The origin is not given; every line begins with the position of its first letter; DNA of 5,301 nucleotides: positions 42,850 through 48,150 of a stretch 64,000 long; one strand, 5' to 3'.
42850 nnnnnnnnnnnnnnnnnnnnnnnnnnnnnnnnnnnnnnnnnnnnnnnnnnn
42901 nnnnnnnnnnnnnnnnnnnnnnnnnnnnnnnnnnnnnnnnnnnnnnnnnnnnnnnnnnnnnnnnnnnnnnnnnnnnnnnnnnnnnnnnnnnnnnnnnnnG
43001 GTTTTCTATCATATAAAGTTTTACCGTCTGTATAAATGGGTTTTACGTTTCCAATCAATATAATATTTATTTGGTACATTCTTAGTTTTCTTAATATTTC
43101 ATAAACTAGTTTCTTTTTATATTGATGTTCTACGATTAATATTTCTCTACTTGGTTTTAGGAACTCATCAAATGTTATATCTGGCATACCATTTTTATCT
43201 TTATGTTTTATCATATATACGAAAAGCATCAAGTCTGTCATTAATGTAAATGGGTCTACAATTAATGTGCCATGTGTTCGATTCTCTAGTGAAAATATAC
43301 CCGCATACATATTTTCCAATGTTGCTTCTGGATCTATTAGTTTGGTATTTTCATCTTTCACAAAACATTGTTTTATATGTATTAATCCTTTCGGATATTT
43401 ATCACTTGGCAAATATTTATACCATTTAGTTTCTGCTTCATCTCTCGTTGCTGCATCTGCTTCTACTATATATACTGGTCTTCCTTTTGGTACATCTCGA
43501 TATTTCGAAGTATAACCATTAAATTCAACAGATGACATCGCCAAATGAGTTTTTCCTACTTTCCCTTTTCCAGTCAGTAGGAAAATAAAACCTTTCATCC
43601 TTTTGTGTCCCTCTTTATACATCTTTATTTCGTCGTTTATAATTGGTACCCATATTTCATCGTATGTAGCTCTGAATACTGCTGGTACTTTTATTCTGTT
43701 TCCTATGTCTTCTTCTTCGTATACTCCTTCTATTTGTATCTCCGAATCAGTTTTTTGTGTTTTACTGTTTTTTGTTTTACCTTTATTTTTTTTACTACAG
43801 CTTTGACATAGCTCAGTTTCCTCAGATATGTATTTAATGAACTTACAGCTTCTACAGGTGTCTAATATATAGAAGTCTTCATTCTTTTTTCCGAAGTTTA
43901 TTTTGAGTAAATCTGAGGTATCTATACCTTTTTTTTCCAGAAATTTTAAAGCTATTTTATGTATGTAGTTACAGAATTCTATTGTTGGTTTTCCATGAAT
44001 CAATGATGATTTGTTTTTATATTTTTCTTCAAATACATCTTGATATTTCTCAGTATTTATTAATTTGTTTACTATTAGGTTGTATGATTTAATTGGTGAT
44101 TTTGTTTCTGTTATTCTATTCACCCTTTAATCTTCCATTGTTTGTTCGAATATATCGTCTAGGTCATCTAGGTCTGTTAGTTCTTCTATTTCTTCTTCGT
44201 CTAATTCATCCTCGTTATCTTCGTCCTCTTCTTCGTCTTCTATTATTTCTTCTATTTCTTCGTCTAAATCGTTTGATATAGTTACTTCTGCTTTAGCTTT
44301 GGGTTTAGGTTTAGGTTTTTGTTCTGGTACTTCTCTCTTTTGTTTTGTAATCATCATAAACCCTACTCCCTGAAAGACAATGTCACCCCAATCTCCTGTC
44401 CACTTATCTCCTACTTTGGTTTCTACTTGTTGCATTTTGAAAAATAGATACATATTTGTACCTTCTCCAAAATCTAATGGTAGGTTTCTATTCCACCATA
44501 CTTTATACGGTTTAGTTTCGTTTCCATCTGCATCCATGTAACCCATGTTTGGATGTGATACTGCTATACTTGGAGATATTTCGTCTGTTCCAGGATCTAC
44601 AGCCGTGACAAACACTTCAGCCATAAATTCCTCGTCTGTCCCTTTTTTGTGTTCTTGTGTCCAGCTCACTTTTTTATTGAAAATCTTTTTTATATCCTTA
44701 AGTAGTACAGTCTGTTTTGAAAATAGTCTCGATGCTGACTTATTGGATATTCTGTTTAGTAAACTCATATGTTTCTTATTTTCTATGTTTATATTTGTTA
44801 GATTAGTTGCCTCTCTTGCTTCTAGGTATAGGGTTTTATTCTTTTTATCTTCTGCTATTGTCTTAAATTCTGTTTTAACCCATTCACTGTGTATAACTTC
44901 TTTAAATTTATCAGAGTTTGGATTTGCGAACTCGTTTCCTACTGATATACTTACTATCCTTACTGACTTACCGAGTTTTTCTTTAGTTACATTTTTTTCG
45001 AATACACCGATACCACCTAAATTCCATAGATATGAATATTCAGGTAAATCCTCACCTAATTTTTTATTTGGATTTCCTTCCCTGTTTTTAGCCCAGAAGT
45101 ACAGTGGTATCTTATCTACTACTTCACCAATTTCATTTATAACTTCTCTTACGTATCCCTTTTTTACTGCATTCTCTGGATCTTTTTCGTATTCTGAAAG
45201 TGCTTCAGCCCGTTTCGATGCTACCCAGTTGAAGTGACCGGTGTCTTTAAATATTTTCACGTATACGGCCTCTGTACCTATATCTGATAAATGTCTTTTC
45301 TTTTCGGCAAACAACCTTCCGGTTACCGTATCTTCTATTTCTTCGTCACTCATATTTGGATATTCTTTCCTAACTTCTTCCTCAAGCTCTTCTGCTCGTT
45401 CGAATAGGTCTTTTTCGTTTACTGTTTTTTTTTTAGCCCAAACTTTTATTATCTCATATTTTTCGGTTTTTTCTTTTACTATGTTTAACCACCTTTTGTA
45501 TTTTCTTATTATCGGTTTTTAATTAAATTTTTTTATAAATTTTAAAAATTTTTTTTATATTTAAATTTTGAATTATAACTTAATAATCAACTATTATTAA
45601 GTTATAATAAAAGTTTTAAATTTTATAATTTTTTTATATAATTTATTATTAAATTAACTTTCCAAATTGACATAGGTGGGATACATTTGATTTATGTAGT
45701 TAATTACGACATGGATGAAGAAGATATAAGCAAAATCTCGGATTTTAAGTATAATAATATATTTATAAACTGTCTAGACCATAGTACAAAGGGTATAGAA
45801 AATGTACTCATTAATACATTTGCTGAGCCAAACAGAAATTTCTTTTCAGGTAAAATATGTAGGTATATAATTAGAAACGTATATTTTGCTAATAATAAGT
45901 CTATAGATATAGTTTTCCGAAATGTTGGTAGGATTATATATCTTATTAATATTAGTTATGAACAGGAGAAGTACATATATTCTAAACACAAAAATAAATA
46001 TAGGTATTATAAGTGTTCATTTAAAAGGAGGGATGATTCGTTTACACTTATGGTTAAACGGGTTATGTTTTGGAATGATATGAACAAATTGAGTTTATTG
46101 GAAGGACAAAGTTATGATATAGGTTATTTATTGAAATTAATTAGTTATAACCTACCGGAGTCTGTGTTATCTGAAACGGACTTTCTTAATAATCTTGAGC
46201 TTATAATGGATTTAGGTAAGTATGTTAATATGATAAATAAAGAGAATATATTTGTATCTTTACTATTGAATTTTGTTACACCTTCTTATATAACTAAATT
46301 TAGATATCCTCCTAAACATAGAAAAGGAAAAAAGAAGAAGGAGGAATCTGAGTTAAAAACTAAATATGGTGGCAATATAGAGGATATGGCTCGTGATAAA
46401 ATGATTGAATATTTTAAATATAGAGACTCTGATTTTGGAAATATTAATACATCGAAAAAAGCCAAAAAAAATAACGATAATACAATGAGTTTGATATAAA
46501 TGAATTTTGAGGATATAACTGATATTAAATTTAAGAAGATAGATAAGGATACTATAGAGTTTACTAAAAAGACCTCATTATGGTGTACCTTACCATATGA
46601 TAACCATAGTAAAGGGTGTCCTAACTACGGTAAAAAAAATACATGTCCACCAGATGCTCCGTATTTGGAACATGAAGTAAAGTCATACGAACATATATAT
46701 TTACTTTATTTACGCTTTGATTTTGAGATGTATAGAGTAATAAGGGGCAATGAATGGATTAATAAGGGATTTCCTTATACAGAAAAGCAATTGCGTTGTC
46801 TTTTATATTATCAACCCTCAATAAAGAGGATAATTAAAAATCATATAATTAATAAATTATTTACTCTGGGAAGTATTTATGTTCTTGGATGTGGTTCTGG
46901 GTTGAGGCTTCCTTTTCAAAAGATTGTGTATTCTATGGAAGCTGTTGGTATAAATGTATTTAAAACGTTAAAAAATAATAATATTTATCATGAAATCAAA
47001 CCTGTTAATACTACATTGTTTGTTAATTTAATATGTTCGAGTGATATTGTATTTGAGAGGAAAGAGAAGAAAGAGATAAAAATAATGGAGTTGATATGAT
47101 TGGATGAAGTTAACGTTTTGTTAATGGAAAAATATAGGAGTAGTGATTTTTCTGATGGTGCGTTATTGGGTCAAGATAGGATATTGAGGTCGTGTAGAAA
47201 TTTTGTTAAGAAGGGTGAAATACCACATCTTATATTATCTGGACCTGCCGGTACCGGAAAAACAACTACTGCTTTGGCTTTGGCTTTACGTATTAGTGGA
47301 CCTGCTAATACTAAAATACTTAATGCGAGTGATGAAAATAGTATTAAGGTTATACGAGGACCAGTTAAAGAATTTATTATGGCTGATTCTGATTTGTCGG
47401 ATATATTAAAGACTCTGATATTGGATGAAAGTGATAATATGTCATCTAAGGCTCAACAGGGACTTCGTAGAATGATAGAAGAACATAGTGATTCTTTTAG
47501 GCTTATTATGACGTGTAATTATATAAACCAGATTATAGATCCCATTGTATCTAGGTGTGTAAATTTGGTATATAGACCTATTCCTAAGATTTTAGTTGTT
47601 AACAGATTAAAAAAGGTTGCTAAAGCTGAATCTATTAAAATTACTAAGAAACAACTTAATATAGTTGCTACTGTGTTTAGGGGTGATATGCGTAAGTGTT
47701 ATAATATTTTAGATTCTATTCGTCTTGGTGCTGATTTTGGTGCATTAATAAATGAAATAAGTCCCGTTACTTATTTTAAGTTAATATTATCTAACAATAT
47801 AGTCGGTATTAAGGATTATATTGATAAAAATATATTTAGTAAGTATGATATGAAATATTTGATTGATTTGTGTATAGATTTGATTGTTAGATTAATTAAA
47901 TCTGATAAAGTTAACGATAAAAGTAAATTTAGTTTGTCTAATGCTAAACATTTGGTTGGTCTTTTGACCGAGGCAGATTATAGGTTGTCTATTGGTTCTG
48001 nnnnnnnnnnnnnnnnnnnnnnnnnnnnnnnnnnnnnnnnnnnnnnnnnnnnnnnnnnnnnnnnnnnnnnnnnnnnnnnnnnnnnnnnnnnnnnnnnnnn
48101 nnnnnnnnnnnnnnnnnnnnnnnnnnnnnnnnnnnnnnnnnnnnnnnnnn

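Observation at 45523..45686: Divergent (strand-switch) intergenic region with a 37-bp near-perfect palindrome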

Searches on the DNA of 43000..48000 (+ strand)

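Call 10: search_dna_similar(query=window:43000-48000:+, collection=phages, mode=distant)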
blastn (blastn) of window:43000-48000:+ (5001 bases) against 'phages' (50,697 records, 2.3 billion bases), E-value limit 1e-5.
No match.
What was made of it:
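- Tried and rejected: Close DNA relatives in GenBank phages: none (call 10).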

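Call 59: search_rna_families(source=window, start=45300, end=45800, threshold=evalue, max_evalue=1)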
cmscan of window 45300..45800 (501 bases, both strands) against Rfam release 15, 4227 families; matches with E-value up to 1: 0.
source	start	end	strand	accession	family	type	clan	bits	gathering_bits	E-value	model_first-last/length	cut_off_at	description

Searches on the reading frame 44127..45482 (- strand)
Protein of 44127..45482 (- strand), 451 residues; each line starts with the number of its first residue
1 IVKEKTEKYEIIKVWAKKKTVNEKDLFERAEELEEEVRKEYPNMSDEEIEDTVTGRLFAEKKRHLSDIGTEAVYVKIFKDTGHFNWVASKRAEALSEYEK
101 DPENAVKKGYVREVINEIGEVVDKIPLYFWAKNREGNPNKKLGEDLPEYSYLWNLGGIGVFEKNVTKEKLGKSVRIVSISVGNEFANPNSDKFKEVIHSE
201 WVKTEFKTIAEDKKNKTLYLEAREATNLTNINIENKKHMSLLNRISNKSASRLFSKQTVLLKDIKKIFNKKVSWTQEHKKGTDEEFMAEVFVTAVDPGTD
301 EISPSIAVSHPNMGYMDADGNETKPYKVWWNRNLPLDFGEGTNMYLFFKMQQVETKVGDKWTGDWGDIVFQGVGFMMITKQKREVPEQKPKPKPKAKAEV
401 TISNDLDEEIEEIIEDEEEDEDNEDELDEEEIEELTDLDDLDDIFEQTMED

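Call 6: search_protein_families(library=pfam, proteins=[window:44127-45353:-], max_evalue=0.01)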
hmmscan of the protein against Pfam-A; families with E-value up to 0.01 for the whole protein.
window:44127-45353:- (408 aa): 0 families

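Call 7: search_protein_families(library=phrogs, proteins=[window:44127-45353:-], max_evalue=0.01)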
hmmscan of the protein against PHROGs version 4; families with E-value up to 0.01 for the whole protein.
window:44127-45353:- (408 aa): 0 families

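Call 13: find_related_loci(query=window:44127-45353:-, collection=viral_contigs, flank=6000)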
Query window:44127-45353:- (408 aa) in viral_contigs; peptide patterns used: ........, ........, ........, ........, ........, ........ (x = any residue, [..] = any of these).
600 stretches matched a pattern, but none encodes a relative of the query by tblastn (E <= 1e-3).

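Call 15: find_encoding_contigs(protein=window:44127-45353:-, flank=3000, max_places=6)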
Protein window:44127-45353:- (408 aa): 2 contigs read that carry it; 1 place shown.
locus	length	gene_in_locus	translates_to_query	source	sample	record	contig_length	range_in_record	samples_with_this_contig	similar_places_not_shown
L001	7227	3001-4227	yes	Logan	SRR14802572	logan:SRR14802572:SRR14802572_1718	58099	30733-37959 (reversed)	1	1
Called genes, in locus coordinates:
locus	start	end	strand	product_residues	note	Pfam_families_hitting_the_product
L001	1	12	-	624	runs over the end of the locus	-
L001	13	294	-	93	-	-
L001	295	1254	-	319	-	PF20720:nSTAND3 (weak), PF25199:nSTAND_NTPase5 (faint), PF00004:AAA, PF13177:DNA_pol3_delta2 (weak)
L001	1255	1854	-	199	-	PF10050:DUF2284 (weak)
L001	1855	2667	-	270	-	-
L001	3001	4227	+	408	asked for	-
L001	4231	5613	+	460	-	-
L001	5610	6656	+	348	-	-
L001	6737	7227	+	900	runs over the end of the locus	PF03104:DNA_pol_B_exo1, PF00136:DNA_pol_B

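Call 16: find_homologous_proteins(query=window:44127-45353:-)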
Query window:44127-45353:- (408 aa): 4 proteins with E <= 0.001 among 6390 candidates.
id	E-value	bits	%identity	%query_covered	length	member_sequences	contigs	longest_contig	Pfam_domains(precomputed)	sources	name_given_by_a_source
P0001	2.3e-268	908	100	100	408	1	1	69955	-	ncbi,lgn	-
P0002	2.3e-112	394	48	98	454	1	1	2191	-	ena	-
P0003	4.2e-87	311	48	68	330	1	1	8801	-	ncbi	ncbi:hypothetical protein LCGC14_0945480, partial [marine sediment metagenome]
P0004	2.1e-4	38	27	27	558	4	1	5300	-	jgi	-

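Call 17: find_encoding_contigs(protein=P0003, flank=9000)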
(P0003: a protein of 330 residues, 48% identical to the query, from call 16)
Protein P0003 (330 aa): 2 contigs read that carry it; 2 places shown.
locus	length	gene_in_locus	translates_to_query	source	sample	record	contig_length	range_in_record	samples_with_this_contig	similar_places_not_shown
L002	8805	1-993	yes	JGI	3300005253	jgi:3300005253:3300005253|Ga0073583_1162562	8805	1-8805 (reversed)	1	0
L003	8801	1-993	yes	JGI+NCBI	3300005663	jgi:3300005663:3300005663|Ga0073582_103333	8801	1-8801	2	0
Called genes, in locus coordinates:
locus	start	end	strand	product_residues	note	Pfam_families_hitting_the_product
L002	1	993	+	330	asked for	?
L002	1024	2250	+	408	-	-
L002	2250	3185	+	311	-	-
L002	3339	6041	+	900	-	PF03104:DNA_pol_B_exo1, PF00136:DNA_pol_B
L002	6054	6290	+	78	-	-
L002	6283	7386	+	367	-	PF12705:PDDEXK_1 (faint)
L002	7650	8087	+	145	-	-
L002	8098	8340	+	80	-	-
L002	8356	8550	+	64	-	-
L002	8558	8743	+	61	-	-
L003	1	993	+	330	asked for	?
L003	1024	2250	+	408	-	-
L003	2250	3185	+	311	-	-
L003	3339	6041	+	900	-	PF03104:DNA_pol_B_exo1, PF00136:DNA_pol_B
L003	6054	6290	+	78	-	-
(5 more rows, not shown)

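Call 18: find_encoding_contigs(protein=P0002, flank=3000)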
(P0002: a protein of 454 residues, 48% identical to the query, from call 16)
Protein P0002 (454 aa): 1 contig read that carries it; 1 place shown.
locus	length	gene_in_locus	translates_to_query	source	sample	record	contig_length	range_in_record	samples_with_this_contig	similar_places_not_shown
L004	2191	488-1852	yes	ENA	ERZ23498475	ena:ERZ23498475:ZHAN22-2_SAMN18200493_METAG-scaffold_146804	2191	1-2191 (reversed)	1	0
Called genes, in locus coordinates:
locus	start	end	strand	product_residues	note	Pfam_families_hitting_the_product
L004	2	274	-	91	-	?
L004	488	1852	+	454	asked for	-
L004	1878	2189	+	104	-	?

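Call 42: find_related_loci(query=A1, collection=metagenome_contigs, flank=4000)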
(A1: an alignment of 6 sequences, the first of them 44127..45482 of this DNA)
Query A1 (451 aa) in metagenome_contigs; peptide patterns used: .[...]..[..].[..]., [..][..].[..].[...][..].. (x = any residue, [..] = any of these).
129 stretches matched a pattern; 5 encode a relative of the query (tblastn E <= 1e-3); 5 distinct loci.
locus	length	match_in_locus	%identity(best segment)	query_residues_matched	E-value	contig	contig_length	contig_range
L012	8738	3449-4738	39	6-424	6e-93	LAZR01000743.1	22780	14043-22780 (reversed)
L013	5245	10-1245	38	22-424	2e-92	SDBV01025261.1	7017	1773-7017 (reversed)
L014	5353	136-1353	41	4-396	5e-91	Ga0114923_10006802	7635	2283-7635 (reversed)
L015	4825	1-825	48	123-400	1e-86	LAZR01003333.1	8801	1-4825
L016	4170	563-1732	38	9-385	4e-86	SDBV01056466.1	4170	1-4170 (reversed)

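Call 71: search_protein_families(library=ncbifam, proteins=[window:44127-45482:-], max_evalue=0.1)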
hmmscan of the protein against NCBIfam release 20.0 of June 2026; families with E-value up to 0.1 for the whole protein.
window:44127-45482:- (451 aa): 0 families

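Call 82: find_related_loci(query=A1, collection=genome_contigs, flank=3000)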
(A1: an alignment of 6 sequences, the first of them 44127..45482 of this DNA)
Query A1 (451 aa) in genome_contigs; peptide patterns used: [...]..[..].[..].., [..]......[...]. (x = any residue, [..] = any of these).
48 stretches matched a pattern, but none encodes a relative of the query by tblastn (E <= 1e-3).

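Call 86: find_related_loci(query=A1, collection=viral_contigs, flank=4000)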
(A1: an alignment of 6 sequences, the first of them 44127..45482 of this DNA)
Query A1 (451 aa) in viral_contigs; peptide patterns used: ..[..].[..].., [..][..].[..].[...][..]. (x = any residue, [..] = any of these).
37 stretches matched a pattern, but none encodes a relative of the query by tblastn (E <= 1e-3).

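Call 105: search_solved_structures(query=A1, max_evalue=1)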
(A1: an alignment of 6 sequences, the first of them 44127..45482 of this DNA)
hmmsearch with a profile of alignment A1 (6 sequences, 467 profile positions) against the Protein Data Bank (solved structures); distinct sequences matched with E-value up to 1: 1.
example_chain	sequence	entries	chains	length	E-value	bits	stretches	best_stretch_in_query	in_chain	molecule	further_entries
4hxt_A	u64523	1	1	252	0.0027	19.5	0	32-111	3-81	De Novo Protein OR329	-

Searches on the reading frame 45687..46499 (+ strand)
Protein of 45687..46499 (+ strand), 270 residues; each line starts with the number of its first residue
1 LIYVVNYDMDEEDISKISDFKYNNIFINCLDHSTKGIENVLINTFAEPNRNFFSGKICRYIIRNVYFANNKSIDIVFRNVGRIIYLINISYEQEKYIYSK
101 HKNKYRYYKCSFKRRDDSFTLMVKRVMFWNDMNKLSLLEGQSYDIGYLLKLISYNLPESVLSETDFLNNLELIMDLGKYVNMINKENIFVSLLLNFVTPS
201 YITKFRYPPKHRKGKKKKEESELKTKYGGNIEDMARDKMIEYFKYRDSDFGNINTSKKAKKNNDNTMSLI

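Call 6: search_protein_families(library=pfam, proteins=[window:45687-46499:+], max_evalue=0.01)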
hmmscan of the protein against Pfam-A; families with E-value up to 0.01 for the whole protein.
window:45687-46499:+ (270 aa): 0 families

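Call 7: search_protein_families(library=phrogs, proteins=[window:45687-46499:+], max_evalue=0.01)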
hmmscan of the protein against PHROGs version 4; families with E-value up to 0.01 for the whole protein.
window:45687-46499:+ (270 aa): 0 families

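Call 14: find_related_loci(query=window:45687-46499:+, collection=viral_contigs, flank=6000)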
Query window:45687-46499:+ (270 aa) in viral_contigs; peptide patterns used: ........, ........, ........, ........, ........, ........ (x = any residue, [..] = any of these).
7 stretches matched a pattern, but none encodes a relative of the query by tblastn (E <= 1e-3).

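Call 50: search_protein_families(library=pfam, proteins=[window:45687-46499:+], max_evalue=1)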
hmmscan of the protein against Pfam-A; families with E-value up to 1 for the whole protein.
window:45687-46499:+ (270 aa): 1 family
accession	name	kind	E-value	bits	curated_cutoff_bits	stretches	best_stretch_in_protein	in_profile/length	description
PF13408.12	Zn_ribbon_recom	-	0.27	12.1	25.3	1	95-116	14-35/58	Recombinase zinc beta ribbon domain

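Call 57: find_homologous_proteins(query=window:45687-46499:+, max_evalue=0.001)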
Query window:45687-46499:+ (270 aa): 1 proteins with E <= 0.001 among 463 candidates.
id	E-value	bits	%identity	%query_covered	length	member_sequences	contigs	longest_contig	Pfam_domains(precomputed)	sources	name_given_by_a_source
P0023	5.8e-173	591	100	100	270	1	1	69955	-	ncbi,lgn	-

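Call 71: search_protein_families(library=ncbifam, proteins=[window:45687-46499:+], max_evalue=0.1)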
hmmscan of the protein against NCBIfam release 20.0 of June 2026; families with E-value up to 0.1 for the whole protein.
window:45687-46499:+ (270 aa): 0 families

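Call 97: predict_structure(protein=window:45687-46499:+)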
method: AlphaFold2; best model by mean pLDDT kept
length: 270 residues; sequences in the alignment: 1
mean_pLDDT: 35.0   pTM: 0.24
mean pLDDT of the five models: 35.0, 34.0, 32.2, 31.5, 30.1
residues with pLDDT >= 90: 0; 70-90: 0; 50-70: 12; < 50: 258
segments of 3 or more residues with pLDDT < 50: 1-216, 218-224, 230-233, 242-270
pLDDT, mean of each block of 10 residues (from residue 1): 28 33 30 31 27 28 31 32 31 31 29 29 33 30 39 37 43 44 38 38 34 43 49 50 42 35 32
secondary structure, 60 per line:
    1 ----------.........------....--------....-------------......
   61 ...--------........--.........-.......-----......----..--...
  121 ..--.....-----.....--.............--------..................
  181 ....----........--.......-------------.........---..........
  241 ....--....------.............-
elements in order: H11-19 E26-29 E38-41 H55-63 E72-79 E82-90 E92-98 E104-109 E118-122 E125-129 E135-139 E142-144 H145-154 H163-184 H189-196 H199-205 H219-227 H231-244 H247-250 H257-269

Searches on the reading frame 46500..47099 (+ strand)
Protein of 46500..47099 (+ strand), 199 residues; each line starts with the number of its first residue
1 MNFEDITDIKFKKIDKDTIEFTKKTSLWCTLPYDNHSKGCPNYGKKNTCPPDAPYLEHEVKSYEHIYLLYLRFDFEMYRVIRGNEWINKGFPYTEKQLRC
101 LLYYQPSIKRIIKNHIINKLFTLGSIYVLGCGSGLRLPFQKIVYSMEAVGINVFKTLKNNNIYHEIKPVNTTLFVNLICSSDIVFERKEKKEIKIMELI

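Call 6: search_protein_families(library=pfam, proteins=[window:46500-47099:+], max_evalue=0.01)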
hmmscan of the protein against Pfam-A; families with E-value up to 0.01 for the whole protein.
window:46500-47099:+ (199 aa): 1 family
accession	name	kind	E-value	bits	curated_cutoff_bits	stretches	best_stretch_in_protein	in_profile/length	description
PF10050.14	DUF2284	-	4e-12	46.6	25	2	13-78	2-63/161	Predicted metal-binding protein (DUF2284)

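Call 7: search_protein_families(library=phrogs, proteins=[window:46500-47099:+], max_evalue=0.01)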
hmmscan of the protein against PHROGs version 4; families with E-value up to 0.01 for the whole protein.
window:46500-47099:+ (199 aa): 0 families

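Call 71: search_protein_families(library=ncbifam, proteins=[window:46500-47099:+], max_evalue=0.1)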
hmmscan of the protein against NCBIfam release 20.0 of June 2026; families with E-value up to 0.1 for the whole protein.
window:46500-47099:+ (199 aa): 2 families
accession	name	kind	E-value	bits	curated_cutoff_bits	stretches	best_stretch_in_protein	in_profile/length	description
NF041536.1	ArsM_DUF2284_UU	exception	0.0011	17.4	575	0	141-162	417-438/459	arsenite methyltransferase/DUF2284 domain selenoprotein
NF045648.2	2X_seleno_MbdU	exception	0.0062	15.5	600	0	144-161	429-446/468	metal-binding double selenoprotein MbdU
